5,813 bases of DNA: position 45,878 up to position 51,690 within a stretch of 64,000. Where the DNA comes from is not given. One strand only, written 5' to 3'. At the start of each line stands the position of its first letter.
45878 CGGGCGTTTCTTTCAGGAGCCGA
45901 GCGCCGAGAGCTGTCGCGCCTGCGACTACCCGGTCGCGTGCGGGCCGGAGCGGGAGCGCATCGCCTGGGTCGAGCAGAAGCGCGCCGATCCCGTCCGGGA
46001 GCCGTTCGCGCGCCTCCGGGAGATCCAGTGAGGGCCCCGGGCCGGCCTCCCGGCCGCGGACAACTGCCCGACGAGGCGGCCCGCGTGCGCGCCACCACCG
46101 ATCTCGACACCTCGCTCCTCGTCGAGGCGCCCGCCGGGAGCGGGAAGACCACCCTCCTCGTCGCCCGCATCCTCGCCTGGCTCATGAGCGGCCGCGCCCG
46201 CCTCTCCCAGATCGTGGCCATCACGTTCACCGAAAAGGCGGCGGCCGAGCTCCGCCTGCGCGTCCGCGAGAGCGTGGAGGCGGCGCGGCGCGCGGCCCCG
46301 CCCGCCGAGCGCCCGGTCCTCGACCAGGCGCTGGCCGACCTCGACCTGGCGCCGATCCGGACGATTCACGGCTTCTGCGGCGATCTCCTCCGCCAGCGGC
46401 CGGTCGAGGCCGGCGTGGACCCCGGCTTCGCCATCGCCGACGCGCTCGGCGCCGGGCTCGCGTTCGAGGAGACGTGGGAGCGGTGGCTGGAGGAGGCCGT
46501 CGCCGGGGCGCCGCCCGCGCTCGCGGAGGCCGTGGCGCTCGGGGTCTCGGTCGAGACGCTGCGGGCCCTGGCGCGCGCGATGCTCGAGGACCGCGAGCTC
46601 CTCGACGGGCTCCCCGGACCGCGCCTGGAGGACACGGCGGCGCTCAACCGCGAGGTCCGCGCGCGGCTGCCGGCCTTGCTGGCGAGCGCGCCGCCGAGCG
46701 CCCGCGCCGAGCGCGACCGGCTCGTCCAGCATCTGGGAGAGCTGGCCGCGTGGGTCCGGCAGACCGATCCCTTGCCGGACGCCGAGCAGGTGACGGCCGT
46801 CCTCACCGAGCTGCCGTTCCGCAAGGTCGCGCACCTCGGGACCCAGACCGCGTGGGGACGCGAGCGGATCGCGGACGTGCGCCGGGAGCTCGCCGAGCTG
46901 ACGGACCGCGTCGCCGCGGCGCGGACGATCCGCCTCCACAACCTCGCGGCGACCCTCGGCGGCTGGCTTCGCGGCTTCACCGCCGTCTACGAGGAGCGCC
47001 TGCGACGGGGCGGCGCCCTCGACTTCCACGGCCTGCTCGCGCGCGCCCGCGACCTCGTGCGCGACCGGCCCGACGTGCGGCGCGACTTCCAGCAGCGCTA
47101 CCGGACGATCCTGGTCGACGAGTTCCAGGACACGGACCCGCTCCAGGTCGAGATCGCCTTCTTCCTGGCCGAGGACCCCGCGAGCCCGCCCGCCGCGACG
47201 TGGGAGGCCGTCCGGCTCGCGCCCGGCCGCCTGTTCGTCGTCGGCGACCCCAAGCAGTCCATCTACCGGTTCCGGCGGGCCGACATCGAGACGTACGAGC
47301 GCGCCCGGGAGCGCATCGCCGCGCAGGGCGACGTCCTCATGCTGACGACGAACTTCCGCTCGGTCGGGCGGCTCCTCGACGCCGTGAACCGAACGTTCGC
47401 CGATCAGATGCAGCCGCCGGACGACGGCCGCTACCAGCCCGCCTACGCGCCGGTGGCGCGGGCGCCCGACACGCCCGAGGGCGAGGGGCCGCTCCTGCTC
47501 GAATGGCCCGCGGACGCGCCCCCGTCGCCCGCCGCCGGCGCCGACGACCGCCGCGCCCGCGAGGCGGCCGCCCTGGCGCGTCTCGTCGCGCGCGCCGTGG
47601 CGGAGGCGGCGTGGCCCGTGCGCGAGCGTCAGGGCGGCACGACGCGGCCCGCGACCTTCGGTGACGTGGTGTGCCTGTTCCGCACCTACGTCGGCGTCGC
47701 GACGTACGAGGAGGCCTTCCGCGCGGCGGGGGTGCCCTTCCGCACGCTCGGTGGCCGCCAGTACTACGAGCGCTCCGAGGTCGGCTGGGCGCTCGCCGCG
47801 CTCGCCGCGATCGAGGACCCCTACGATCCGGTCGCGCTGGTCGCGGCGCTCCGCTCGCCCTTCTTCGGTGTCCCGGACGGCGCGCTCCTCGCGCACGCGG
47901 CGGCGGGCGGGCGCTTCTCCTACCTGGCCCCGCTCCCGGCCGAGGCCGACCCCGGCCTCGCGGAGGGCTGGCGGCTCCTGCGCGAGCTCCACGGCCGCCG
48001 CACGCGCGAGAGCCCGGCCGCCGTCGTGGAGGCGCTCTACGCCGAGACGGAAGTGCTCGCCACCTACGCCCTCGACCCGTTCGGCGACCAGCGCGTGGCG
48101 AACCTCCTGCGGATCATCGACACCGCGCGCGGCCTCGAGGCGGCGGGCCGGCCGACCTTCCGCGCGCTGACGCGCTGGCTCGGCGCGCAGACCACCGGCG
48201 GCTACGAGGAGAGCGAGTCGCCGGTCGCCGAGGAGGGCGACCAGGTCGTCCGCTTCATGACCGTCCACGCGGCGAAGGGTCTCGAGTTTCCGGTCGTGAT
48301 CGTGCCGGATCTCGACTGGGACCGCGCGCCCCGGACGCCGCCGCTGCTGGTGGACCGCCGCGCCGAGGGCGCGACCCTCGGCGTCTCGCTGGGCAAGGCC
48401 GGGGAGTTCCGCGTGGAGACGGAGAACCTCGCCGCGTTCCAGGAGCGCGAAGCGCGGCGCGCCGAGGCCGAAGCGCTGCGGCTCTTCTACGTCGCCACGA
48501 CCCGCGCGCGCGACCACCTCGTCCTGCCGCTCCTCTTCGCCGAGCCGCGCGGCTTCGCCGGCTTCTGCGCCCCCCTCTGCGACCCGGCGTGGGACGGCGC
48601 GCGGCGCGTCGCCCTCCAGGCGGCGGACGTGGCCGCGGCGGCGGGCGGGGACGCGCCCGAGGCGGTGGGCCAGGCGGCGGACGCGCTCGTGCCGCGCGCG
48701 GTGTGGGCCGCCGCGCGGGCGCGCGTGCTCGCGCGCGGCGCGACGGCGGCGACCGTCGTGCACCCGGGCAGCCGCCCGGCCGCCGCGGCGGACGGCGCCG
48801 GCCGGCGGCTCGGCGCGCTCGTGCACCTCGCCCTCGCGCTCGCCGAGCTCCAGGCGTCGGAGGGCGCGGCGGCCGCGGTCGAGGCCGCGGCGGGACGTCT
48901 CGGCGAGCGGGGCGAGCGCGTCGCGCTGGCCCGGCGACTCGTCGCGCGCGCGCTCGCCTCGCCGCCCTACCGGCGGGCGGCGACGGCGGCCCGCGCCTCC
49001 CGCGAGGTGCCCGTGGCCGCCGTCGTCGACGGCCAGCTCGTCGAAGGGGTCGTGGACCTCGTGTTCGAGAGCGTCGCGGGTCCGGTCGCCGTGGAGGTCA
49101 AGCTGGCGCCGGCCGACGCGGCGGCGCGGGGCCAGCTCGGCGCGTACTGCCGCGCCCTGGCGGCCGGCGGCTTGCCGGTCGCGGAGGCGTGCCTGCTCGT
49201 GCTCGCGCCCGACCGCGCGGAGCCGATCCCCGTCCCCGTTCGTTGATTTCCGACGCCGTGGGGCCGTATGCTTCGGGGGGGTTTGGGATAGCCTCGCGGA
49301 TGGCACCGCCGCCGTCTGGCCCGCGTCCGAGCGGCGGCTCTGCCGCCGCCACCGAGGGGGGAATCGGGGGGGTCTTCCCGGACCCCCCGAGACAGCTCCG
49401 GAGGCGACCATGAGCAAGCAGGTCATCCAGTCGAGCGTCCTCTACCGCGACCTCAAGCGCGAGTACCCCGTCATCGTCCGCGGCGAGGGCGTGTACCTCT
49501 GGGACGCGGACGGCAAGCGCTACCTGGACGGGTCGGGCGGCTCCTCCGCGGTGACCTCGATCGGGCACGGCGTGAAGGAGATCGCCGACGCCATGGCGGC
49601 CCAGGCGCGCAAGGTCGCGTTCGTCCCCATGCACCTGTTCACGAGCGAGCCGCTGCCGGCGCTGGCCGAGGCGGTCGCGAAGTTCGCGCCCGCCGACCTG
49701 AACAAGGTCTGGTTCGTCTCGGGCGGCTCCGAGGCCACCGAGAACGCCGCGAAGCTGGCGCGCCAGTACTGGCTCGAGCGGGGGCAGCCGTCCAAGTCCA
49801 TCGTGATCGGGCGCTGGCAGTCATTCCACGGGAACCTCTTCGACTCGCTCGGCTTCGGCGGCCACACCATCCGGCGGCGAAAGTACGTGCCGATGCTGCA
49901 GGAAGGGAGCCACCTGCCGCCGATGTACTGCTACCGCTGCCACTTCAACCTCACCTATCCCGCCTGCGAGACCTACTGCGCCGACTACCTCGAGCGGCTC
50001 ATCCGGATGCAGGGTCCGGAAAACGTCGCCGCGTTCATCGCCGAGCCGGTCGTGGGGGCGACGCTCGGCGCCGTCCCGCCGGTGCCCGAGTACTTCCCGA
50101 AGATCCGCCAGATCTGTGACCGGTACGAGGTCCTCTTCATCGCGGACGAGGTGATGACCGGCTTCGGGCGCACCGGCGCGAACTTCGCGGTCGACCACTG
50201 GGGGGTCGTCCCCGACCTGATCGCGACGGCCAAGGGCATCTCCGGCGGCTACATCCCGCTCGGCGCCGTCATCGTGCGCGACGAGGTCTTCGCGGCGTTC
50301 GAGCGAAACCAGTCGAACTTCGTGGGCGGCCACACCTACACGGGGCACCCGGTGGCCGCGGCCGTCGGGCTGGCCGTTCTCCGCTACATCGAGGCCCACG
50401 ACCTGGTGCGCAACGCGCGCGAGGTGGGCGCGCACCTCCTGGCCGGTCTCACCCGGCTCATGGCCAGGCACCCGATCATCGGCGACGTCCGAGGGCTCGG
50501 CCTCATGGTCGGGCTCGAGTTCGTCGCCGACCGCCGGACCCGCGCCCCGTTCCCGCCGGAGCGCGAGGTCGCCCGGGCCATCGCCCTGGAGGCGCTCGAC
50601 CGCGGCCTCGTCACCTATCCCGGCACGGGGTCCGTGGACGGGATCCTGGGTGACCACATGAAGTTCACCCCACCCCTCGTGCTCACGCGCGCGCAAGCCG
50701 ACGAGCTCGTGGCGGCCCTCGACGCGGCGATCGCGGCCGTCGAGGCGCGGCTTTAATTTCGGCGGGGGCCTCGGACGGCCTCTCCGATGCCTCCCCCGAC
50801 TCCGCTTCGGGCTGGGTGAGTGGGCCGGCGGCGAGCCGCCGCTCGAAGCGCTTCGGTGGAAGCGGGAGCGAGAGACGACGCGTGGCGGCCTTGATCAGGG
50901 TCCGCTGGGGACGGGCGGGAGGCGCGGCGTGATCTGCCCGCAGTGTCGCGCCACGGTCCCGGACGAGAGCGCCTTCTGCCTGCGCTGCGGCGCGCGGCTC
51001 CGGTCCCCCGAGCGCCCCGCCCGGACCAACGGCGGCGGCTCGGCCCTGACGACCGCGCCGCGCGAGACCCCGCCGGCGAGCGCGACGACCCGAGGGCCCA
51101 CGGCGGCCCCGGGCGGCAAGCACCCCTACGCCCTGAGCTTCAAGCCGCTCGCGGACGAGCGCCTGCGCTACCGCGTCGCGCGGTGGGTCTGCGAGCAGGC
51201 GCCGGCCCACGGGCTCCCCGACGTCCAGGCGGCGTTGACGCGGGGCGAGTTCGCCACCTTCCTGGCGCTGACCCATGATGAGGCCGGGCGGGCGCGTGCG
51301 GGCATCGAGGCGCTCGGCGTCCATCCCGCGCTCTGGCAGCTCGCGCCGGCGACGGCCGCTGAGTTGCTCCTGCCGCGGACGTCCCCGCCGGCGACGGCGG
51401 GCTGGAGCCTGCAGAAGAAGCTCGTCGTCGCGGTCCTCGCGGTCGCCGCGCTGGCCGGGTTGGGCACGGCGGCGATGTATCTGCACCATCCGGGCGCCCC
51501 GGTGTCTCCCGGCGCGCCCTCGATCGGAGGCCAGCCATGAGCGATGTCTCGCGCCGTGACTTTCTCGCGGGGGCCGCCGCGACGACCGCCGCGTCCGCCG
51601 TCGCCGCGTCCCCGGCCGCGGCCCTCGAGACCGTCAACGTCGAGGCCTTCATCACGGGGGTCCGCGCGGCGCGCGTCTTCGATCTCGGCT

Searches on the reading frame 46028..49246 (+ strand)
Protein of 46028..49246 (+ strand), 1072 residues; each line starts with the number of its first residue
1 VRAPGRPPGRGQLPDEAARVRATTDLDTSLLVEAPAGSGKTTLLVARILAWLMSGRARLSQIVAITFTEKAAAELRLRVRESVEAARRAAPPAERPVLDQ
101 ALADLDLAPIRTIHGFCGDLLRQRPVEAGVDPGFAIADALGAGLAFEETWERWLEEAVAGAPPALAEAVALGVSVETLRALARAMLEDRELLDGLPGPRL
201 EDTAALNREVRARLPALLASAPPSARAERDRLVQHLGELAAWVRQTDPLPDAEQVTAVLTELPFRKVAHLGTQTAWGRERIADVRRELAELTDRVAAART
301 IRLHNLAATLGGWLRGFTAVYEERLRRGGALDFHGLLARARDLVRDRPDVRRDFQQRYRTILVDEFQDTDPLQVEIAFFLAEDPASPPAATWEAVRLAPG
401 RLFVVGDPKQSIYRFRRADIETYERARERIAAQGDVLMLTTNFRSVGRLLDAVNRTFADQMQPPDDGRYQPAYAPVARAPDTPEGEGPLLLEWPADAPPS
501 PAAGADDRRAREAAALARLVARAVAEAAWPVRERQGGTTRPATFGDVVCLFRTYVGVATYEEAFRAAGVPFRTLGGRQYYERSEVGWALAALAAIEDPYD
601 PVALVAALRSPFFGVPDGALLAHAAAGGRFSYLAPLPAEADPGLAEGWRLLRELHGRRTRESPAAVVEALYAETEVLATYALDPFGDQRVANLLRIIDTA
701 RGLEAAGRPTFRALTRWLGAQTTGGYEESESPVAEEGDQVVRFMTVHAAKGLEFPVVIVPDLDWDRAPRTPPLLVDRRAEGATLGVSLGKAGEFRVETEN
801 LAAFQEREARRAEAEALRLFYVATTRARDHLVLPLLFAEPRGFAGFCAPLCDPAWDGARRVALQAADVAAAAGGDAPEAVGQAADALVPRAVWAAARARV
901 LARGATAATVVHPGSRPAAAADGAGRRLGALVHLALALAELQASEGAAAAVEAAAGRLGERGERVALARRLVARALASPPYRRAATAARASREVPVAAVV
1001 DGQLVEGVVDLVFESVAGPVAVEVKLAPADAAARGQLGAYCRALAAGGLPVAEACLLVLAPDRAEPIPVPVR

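Call 46: search_protein_families(library=pfam, proteins=[window:46028-49246:+], max_evalue=0.0001)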
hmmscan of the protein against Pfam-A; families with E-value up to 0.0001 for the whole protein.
window:46028-49246:+ (1072 aa): 7 families
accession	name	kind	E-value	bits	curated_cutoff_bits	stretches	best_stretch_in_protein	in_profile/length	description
PF00580.27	UvrD-helicase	-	1.1e-52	179.8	23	1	21-429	7-269/271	UvrD/REP helicase N-terminal domain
PF13361.12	UvrD_C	-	2.5e-21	76.9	25.6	1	729-833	279-345/350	UvrD-like helicase C-terminal domain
PF13245.12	AAA_19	-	1.2e-13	51.8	25.1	1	28-416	12-134/134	AAA domain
PF13538.12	UvrD_C_2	-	1.3e-09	38.2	27.4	0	741-762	2-25/52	UvrD-like helicase C-terminal domain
PF01443.25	Viral_helicase1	-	3.3e-05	24.3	21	0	31-100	2-67/228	Viral superfamily 1 RNA helicase core domain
PF12705.13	PDDEXK_1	-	6.6e-05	23.4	22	1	926-1049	35-174/247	PD-(D/E)XK nuclease superfamily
PF13604.12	AAA_30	-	7.9e-05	22.9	27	0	21-77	12-64/191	AAA domain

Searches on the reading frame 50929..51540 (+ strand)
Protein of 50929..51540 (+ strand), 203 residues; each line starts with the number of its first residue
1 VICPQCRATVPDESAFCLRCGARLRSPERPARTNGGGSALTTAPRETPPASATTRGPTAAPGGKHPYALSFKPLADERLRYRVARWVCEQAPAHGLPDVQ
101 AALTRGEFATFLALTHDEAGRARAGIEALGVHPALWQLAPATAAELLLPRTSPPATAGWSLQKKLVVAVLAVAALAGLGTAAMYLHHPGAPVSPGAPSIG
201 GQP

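Call 87: search_protein_families(library=pfam, proteins=[window:50929-51540:+], max_evalue=0.0001)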
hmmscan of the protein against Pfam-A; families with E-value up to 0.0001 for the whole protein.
window:50929-51540:+ (203 aa): 2 families
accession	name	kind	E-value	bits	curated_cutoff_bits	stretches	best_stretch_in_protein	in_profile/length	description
PF13240.11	Zn_Ribbon_1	-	3.1e-06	27.2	25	1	3-24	2-23/23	zinc-ribbon domain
PF12773.13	DZR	-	4.5e-05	23.9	27.3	1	3-25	1-23/45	Double zinc ribbon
